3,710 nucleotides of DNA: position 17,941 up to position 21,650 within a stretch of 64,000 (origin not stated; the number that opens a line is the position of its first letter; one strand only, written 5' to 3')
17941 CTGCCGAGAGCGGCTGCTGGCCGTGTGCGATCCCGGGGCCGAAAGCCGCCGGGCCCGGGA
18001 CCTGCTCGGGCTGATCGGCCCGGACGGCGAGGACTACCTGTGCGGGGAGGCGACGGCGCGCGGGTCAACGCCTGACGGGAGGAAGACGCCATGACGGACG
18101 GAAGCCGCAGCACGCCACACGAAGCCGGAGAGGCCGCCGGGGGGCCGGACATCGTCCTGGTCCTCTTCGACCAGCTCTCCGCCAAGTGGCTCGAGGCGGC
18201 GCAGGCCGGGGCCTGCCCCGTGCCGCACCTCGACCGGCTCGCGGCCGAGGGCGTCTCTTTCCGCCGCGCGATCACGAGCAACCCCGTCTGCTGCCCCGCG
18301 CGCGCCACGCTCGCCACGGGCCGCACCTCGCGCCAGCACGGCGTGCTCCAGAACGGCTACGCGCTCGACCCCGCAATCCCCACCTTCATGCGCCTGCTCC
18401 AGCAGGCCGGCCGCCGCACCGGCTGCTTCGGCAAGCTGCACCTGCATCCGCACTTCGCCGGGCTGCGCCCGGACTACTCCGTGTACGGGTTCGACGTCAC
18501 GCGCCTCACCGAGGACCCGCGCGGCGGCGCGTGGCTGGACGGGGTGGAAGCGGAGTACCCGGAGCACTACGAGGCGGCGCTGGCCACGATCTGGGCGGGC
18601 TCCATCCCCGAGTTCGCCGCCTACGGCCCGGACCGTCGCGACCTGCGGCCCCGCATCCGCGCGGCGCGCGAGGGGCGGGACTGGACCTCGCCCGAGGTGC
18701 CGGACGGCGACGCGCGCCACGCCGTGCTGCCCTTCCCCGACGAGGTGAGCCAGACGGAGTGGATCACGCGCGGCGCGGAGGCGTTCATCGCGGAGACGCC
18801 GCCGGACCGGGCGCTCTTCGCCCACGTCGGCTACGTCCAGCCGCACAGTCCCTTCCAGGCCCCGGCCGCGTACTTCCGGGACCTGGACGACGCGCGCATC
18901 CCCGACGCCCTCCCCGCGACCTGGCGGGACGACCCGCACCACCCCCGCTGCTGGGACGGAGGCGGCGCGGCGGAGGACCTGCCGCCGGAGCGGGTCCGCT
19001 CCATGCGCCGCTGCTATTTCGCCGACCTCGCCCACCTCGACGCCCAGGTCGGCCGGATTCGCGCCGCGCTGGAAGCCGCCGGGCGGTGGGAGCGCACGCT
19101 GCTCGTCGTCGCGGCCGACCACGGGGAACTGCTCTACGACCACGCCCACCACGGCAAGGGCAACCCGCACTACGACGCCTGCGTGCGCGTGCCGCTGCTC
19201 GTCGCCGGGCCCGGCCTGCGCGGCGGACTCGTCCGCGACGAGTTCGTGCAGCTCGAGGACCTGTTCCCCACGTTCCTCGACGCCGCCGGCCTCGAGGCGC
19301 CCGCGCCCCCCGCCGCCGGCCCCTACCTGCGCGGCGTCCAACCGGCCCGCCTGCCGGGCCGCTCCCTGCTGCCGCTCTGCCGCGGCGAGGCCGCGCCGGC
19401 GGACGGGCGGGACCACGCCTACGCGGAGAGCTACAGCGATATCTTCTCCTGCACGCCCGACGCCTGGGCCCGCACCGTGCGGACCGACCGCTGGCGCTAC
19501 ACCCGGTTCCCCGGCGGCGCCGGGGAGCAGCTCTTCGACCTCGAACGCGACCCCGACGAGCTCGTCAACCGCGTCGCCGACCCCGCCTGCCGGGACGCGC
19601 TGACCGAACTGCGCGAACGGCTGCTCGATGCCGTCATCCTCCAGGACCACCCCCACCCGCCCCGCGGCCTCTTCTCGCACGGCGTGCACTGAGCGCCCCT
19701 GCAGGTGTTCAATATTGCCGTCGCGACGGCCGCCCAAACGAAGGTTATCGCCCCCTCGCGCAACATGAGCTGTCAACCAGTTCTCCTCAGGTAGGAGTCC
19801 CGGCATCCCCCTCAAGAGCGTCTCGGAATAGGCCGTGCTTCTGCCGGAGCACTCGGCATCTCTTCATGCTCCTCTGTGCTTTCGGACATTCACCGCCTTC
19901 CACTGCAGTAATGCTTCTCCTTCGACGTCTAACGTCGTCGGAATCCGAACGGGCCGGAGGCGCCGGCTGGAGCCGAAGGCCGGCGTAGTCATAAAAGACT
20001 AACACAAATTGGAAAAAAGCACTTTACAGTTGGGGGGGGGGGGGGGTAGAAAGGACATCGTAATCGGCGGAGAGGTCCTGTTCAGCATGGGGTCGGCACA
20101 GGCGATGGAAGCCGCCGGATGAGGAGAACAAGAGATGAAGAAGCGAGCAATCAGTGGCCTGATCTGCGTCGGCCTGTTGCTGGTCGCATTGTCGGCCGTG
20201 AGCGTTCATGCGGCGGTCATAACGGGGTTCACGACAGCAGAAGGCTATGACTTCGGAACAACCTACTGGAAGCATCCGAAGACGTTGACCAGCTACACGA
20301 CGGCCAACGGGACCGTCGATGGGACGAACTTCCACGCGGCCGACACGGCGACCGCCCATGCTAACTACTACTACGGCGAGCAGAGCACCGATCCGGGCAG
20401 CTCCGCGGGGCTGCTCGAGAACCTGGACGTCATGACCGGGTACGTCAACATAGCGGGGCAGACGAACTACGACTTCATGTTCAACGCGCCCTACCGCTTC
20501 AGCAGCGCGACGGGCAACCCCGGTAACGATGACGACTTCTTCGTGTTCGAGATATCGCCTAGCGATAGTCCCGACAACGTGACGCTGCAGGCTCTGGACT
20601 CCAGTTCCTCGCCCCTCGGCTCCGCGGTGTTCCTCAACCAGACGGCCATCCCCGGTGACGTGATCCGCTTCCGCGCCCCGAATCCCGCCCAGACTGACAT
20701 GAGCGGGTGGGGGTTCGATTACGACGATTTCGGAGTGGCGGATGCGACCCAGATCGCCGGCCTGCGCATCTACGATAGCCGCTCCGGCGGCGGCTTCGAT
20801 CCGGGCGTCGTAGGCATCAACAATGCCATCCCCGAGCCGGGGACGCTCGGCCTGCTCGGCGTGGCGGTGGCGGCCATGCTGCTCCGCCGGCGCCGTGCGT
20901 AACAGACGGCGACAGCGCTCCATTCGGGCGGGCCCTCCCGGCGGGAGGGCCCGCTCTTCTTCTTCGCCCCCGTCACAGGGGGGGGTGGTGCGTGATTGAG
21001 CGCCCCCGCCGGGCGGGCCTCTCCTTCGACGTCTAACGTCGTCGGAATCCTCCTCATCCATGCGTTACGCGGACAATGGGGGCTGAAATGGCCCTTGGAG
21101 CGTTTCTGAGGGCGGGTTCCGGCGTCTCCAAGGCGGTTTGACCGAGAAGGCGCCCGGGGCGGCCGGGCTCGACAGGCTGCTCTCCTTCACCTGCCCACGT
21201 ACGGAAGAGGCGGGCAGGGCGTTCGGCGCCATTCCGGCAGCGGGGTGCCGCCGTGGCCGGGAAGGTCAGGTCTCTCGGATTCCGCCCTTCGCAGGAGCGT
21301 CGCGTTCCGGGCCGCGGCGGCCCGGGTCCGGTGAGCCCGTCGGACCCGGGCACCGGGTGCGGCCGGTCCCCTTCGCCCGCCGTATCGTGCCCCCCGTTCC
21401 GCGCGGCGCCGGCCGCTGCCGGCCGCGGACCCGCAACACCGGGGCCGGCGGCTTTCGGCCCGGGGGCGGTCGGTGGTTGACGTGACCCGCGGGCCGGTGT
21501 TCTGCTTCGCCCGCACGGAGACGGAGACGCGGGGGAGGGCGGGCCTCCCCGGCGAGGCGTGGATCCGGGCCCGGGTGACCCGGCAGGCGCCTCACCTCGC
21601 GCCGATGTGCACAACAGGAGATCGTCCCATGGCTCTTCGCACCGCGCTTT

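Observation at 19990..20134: PEP-CTERM cassettes share promoter-like element, leader and terminator; one has an uninterrupted G14 run filling the 17-nt -35/-10 spacer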

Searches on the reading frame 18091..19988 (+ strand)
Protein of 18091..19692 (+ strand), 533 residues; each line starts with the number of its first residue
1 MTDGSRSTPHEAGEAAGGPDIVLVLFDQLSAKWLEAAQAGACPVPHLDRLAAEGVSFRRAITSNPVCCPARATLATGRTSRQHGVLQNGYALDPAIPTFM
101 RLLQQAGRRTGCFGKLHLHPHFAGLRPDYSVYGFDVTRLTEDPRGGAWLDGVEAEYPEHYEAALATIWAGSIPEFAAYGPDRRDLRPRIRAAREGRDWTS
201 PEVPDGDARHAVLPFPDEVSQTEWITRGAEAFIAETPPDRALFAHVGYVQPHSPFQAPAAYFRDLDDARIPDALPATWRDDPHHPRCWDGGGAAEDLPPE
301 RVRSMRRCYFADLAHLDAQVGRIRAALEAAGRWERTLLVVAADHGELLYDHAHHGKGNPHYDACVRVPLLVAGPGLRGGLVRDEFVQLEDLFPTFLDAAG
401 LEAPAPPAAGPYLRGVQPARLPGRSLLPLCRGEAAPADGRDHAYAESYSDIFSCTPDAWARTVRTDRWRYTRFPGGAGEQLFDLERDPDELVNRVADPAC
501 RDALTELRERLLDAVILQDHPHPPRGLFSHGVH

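Call 11: search_protein_families(library=pfam, proteins=[window:18091-19692:+, window:18186-19988:+], max_evalue=0.01)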
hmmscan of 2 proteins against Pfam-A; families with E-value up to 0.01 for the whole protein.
window:18091-19692:+ (533 aa): 4 families
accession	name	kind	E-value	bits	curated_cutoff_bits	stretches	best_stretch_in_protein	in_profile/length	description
PF00884.28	Sulfatase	-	5.4e-41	141.3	25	1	19-400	1-300/301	Sulfatase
PF01663.27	Phosphodiest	-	9.9e-15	55.4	23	1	22-345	2-220/342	Type I phosphodiesterase / nucleotide pyrophosphatase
PF16347.10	SGSH_C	-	3.1e-13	50.6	29.3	1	361-513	12-150/154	N-sulphoglucosamine sulphohydrolase, C-terminal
PF04185.19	Phosphoesterase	-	3.9e-05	23.4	23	1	319-385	264-339/356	Phosphoesterase family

window:18186-19988:+ (600 aa): 0 families

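Call 37: find_related_loci(query=window:18091-19692:+, collection=genome_contigs, flank=6000)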
Query window:18091-19692:+ (533 aa) in genome_contigs; peptide patterns used: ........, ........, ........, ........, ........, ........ (x = any residue, [..] = any of these).
75 stretches matched a pattern; 7 encode a relative of the query (tblastn E <= 1e-3); 7 distinct loci.
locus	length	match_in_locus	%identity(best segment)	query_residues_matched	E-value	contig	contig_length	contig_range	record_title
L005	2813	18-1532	55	12-533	0e+0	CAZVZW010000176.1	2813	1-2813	MAG TPA_asm: uncultured Chloroflexota bacterium isolate SRP308112_co1_204 genome assembly, contig: NODE_77327_length_281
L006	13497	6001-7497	55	18-533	1e-176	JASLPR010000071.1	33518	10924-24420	MAG: Chloroflexota bacterium isolate Arabian11_MAG_64 c_000001880483, whole genome shotgun sequence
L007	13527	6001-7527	55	21-533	2e-175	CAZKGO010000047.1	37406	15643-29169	MAG TPA_asm: uncultured Spirochaetales bacterium isolate binchicken_co27_447 genome assembly, contig: NODE_1896_length_3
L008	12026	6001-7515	52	12-533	3e-171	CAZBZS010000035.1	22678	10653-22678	MAG TPA_asm: uncultured Chloroflexota bacterium isolate SRP092902_co1_109 genome assembly, contig: NODE_3071_length_2267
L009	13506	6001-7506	53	14-533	1e-157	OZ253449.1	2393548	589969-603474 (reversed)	MAG: Chloroflexota bacterium isolate 8b289e7f-9ee3-435e-915a-43c010b151c3 genome assembly, chromosome: 1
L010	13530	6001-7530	46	13-533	1e-149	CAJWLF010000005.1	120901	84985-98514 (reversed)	MAG TPA_asm: uncultured Chloroflexi bacterium isolate ERR599156_bin.184_MetaBAT_v2.12.1_MAG genome assembly, contig: NOD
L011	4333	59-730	61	306-533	3e-81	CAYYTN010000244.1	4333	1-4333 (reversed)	MAG TPA_asm: uncultured Chloroflexota bacterium isolate SRP200020_co5_47 genome assembly, contig: NODE_32156_length_4333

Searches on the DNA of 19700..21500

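Call 47: search_rna_families(source=window, start=19700, end=21500, threshold=evalue, max_evalue=5)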
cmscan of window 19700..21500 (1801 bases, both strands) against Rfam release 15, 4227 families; matches with E-value up to 5: 3.
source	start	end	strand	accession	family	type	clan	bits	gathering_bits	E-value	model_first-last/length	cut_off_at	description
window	20945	21053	+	RF02868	ncS037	Gene; sRNA;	-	23.1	112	0.4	1-152/152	no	Burkholderia sRNA 37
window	20820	20888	-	RF03143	S15-Halobacteria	Cis-reg; leader;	CL00121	16.7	49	3.7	1-66/66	no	S15-Halobacteria ribosomal protein leader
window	21045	21117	+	RF01762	whalefall-1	Gene; sRNA;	-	15.6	37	1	1-56/56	no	Whalefall-1 RNA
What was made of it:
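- On Structured cis-regulatory leader RNA (riboswitch-like): Only noise at E <= 5 in 19700-21500, and none of it over the leader (call 47).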

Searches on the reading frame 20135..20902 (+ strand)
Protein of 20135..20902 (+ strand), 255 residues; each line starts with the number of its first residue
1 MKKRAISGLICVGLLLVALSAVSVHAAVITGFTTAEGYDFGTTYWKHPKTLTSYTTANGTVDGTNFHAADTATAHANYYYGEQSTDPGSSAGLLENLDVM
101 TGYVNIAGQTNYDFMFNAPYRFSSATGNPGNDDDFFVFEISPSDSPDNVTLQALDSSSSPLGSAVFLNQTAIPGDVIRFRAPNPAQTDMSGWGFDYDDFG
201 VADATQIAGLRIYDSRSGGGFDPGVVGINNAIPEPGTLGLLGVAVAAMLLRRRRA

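Call 11: search_protein_families(library=pfam, proteins=[window:20135-20902:+], max_evalue=0.01)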
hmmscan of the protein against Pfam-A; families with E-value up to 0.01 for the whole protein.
window:20135-20902:+ (255 aa): 1 family
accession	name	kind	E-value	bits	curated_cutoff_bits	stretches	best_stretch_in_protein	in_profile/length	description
PF07589.16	PEP-CTERM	-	1e-05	25.8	20.7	1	231-253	1-24/24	PEP-CTERM motif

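Call 19: find_encoding_contigs(protein=window:20135-20902:+, flank=3000, max_places=10)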
Protein window:20135-20902:+ (255 aa): 1 contig read that carries it; 1 place shown.
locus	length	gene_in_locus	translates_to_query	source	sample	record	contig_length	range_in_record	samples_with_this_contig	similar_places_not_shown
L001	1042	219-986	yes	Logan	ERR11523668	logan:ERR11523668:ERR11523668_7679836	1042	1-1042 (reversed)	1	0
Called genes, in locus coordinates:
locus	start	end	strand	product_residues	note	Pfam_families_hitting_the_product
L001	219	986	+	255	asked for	PF07589:PEP_exosort_dom (weak)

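Call 22: find_related_loci(query=window:20135-20902:+, collection=genome_contigs, flank=3000)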
Query window:20135-20902:+ (255 aa) in genome_contigs; peptide patterns used: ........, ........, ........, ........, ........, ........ (x = any residue, [..] = any of these).
73 stretches matched a pattern, but none encodes a relative of the query by tblastn (E <= 1e-3).

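Call 23: find_homologous_proteins(query=window:20135-20902:+, max_evalue=0.001)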
Query window:20135-20902:+ (255 aa): 1 proteins with E <= 0.001 among 4842 candidates.
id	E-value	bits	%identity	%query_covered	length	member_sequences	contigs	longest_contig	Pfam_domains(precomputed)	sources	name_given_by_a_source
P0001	2.8e-166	569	100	100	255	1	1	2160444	PF07589.17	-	-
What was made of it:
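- Tried and rejected: The 20135 product has no homologue at all (calls 22, 23).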

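Call 59: search_solved_structures(query=window:20135-20902:+, max_evalue=1)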
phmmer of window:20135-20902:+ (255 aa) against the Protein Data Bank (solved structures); distinct sequences matched with E-value up to 1: 0.
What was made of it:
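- Tried and rejected: The PDB sequence search gave 0 hits (call 59).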

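Call 60: search_protein_families(library=ncbifam, proteins=[window:20135-20902:+], max_evalue=0.1)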
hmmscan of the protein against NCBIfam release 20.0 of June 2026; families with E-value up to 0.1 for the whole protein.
window:20135-20902:+ (255 aa): 8 families
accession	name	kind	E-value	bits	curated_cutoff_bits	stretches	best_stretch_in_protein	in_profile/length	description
TIGR02595.1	PEP_CTERM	domain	3.6e-05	24.3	16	1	232-254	1-23/24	PEP-CTERM sorting domain-containing protein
NF038125.1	PEP_CTERM_THxN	subfamily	0.00069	19.3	85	1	230-254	219-245/246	THxN family PEP-CTERM protein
NF033947.0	PEP-cistern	hypoth_equivalog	0.0052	16.6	60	1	213-254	156-195/195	cistern family PEP-CTERM protein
NF041927.1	Xrt_dep_XDP1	equivalog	0.0077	16.2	125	1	230-254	217-241/242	exosortase-dependent surface protein XDP1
NF041538.1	PEP_EDSA_1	subfamily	0.013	15.2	100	1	230-254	282-306/307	EDSAP-1 family PEP-CTERM protein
NF038129.1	PEP_NF038129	equivalog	0.014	15.2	65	1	230-254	169-193/194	NF038129 family PEP-CTERM protein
NF033554.9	floc_PepA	equivalog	0.018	14.8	80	1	52-254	72-259/261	flocculation-associated PEP-CTERM protein PepA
TIGR03901.2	MYXO-CTERM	domain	0.028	14.8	20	1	235-254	12-33/34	MYXO-CTERM sorting domain-containing protein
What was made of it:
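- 20135..20902 (+): Intact gene for a 255-aa protein: signal peptide, orphan mature domain, PEP-CTERM sorting tail. Pfam PF07589 and TIGR02595 above cut-off (calls 11, 60); no homologue among 5.8 billion proteins except itself (call 23); no PDB sequence match (call 59).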

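Call 78: predict_structure(protein=window:20135-20902:+)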
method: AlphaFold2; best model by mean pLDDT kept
length: 255 residues; sequences in the alignment: 1
mean_pLDDT: 37.6   pTM: 0.22
mean pLDDT of the five models: 37.6, 34.7, 34.4, 33.4, 32.4
residues with pLDDT >= 90: 0; 70-90: 25; 50-70: 19; < 50: 211
segments of 3 or more residues with pLDDT < 50: 26-234
pLDDT, mean of each block of 10 residues (from residue 1): 69 76 48 30 23 29 29 25 33 31 29 32 34 36 32 28 31 35 32 32 29 29 31 52 76 59
secondary structure, 60 per line:
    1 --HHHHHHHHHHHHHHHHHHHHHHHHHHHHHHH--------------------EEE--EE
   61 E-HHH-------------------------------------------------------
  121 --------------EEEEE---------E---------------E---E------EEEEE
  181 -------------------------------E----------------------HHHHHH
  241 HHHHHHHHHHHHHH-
elements in order: H3-33 E54-56 E59-61 E135-139 E176-180 H235-254
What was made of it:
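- Tried and rejected: Structure prediction of the 20135 product without an alignment gave pLDDT 37.6, so I ran no fold search (call 78).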
